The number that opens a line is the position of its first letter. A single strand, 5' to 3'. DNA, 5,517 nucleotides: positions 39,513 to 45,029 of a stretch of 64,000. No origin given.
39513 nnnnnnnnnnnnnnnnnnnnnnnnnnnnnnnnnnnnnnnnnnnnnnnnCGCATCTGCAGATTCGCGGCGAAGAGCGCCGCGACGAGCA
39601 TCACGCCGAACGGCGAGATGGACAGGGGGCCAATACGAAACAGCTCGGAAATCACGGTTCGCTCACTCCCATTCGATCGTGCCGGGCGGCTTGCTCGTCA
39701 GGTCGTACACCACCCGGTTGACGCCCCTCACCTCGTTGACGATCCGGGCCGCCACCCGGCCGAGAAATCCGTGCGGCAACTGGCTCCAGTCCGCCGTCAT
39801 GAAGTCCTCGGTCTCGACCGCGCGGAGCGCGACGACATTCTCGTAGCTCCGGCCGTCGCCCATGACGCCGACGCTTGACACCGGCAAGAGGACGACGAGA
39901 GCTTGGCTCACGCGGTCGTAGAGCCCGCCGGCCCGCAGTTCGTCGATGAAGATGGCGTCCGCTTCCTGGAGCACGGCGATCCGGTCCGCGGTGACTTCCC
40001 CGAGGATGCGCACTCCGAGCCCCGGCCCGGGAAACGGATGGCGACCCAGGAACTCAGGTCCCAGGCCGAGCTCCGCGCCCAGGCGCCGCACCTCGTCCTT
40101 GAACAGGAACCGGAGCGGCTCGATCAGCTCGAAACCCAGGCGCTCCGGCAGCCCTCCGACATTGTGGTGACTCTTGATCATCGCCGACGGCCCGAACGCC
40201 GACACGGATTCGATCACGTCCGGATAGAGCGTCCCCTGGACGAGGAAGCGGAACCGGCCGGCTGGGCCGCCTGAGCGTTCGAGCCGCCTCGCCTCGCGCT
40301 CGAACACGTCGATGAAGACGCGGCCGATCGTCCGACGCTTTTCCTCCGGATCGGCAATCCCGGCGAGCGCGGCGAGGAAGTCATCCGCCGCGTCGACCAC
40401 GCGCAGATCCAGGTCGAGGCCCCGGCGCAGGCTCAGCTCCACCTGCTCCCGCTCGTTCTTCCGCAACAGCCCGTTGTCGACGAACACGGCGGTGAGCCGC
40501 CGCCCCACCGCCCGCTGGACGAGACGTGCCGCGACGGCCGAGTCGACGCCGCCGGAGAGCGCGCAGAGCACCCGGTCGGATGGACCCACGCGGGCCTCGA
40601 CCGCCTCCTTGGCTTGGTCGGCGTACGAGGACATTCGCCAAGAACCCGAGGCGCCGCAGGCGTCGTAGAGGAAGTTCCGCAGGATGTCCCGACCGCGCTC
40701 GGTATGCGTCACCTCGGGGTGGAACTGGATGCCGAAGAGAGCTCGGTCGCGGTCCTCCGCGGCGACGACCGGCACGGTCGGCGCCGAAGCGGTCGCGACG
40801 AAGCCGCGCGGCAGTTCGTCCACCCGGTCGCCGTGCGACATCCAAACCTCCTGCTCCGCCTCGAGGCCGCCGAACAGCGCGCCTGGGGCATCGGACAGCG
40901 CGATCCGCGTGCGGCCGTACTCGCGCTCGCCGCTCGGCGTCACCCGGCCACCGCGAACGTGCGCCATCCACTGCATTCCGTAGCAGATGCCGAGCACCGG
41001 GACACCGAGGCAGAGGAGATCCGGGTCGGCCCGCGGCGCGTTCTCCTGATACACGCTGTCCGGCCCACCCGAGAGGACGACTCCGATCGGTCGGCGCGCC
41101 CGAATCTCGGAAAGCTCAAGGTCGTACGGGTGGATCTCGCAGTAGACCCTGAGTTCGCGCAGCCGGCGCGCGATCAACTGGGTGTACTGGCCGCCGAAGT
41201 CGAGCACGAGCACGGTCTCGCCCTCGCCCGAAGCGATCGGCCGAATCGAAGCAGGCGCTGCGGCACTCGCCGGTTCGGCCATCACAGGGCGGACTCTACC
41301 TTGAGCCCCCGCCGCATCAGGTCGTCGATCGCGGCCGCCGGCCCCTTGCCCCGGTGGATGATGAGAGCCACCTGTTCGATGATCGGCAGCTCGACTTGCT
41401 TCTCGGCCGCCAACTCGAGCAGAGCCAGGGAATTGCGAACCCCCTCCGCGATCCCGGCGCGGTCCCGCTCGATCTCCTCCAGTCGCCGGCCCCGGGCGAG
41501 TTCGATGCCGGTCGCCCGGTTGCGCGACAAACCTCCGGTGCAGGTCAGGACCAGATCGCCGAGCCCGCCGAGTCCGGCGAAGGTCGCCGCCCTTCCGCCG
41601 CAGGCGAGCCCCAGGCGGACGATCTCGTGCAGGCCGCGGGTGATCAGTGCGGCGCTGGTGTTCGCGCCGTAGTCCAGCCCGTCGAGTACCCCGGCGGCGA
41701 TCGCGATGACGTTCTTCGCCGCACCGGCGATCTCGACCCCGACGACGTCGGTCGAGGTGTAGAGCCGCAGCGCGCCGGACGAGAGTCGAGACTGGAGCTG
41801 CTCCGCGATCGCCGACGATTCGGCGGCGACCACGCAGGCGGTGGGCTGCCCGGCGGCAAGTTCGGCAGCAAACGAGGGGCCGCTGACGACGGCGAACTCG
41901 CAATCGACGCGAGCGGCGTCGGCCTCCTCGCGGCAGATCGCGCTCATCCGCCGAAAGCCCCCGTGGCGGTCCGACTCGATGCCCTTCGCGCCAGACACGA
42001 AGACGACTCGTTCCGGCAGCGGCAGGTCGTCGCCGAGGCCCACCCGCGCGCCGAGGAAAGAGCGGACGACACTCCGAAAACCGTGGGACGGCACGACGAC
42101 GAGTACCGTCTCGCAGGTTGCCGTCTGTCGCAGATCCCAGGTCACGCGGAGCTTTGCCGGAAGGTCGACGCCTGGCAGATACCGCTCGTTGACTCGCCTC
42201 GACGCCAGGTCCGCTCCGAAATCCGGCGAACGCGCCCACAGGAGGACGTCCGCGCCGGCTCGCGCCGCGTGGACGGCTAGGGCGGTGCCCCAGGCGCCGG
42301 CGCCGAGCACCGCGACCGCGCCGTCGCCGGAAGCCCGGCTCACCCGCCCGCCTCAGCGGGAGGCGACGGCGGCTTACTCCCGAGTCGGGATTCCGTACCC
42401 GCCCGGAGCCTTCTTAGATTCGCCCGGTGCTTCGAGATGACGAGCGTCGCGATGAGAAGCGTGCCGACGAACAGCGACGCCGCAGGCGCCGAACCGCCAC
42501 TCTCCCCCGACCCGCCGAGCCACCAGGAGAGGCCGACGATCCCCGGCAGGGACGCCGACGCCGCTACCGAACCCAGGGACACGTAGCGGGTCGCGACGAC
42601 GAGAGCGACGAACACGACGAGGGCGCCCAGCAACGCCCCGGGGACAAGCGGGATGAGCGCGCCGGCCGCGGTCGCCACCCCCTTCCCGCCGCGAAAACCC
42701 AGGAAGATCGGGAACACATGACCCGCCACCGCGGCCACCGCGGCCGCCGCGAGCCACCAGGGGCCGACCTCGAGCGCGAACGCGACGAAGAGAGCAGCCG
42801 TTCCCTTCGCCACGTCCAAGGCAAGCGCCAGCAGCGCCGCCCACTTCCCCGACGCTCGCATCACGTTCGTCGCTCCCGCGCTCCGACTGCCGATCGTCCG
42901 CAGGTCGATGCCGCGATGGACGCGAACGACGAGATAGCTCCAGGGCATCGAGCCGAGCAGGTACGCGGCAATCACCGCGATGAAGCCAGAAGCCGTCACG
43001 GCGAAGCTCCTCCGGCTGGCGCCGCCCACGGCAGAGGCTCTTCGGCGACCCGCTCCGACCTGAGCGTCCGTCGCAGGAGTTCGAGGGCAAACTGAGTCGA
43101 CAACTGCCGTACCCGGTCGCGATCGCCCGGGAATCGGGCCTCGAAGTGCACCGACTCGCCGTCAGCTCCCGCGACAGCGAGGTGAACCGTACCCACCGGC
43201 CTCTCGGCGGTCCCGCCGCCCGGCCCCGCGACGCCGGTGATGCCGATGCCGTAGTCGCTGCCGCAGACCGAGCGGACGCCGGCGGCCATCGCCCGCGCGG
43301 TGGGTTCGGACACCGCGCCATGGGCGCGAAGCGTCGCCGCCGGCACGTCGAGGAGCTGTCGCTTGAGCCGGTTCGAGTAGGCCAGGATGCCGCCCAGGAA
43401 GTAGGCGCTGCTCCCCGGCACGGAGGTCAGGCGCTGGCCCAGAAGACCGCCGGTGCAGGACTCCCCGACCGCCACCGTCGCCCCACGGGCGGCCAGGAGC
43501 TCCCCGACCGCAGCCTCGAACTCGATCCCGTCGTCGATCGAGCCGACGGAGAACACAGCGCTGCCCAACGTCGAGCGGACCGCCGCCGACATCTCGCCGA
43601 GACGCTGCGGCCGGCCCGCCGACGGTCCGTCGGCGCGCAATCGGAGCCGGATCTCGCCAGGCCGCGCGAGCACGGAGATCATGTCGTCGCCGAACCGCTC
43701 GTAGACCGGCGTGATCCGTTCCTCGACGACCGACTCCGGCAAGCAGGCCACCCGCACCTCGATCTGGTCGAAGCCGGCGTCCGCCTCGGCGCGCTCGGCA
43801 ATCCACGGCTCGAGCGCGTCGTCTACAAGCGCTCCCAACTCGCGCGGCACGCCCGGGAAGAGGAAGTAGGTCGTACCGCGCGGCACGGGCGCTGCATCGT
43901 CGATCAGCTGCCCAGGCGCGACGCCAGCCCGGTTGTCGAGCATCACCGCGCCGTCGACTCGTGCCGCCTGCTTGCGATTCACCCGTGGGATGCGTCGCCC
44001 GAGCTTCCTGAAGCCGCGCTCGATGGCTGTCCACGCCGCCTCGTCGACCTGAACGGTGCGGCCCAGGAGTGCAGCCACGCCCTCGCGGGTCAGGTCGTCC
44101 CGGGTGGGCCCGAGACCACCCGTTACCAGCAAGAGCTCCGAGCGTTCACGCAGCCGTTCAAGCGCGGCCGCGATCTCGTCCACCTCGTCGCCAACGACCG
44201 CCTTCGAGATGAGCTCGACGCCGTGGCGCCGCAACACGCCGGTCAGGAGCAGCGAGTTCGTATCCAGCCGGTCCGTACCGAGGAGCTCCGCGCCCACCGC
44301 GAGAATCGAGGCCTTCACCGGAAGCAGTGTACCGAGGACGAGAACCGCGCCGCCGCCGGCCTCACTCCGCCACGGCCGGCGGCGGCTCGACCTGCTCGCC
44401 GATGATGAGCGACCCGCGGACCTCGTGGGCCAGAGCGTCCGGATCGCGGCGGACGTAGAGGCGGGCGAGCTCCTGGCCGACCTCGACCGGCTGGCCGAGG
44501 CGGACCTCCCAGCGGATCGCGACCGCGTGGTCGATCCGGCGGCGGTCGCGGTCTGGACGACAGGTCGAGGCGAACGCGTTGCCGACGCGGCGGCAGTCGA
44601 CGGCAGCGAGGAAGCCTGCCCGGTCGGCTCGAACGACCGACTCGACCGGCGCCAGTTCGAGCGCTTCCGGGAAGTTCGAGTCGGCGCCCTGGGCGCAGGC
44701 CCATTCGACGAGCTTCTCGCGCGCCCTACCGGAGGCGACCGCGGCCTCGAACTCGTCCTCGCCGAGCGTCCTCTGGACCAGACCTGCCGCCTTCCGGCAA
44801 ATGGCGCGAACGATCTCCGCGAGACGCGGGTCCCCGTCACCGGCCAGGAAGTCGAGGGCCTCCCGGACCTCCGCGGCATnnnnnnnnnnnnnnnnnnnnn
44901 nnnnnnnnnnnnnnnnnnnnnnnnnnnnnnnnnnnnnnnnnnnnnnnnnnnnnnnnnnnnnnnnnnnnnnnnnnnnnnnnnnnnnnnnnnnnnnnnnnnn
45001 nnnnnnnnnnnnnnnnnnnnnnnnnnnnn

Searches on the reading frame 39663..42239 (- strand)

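Call 32: search_protein_families(library=pfam, proteins=[window:39663-42239:-], max_evalue=0.001)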
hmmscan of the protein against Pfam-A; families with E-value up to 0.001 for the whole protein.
window:39663-42239:- (858 aa): 6 families
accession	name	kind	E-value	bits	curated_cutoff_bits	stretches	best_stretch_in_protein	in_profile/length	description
PF00117.34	GATase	-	1e-43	149.7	22.8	1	344-526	1-189/190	Glutamine amidotransferase class-I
PF00958.27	GMP_synt_C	-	7.9e-41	138.5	27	1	766-857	1-92/92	GMP synthase C terminal domain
PF07722.19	Peptidase_C26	-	1.5e-07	31.9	20.5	1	412-509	105-219/219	Peptidase C26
PF02540.23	NAD_synthase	-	2.9e-05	23.8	21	0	554-588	18-53/242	NAD synthase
PF00733.27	Asn_synthase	-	6.4e-05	23.2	21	0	541-588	4-51/354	Asparagine synthase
PF03054.22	tRNA_Me_trans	-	0.00018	21.7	20.6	1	556-596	2-41/202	tRNA methyl transferase HUP domain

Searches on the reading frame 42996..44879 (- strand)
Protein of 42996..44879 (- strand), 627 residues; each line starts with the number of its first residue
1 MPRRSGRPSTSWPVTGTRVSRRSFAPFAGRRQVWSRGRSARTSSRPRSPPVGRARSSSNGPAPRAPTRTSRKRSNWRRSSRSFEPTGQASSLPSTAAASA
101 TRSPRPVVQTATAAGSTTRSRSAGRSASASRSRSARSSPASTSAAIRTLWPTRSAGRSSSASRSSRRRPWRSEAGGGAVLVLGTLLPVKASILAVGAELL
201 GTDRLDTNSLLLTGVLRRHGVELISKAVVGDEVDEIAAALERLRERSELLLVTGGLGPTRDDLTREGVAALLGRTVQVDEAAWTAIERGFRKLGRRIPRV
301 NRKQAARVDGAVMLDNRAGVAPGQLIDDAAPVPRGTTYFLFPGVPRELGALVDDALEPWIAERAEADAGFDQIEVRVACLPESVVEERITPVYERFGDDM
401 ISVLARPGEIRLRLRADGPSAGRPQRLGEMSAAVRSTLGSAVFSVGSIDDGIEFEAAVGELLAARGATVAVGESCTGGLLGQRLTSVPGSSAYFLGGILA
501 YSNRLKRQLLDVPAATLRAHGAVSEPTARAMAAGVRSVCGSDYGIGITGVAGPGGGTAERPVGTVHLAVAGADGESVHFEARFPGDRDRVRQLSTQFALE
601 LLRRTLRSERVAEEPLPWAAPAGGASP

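Call 32: search_protein_families(library=pfam, proteins=[window:42996-44879:-], max_evalue=0.001)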
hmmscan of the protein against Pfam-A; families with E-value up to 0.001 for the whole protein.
window:42996-44879:- (627 aa): 3 families
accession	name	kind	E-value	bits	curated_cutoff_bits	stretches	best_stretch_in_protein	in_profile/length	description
PF02464.23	CinA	-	2e-55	187.1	23.5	1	454-606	4-155/155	Competence-damaged protein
PF00994.29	MoCF_biosynth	-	5.4e-27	94.7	26.6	1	192-360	2-142/144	Probable molybdopterin binding domain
PF18146.6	CinA_KH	-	1.6e-06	28.5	27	1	376-443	5-72/73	Damage-inducible protein CinA KH domain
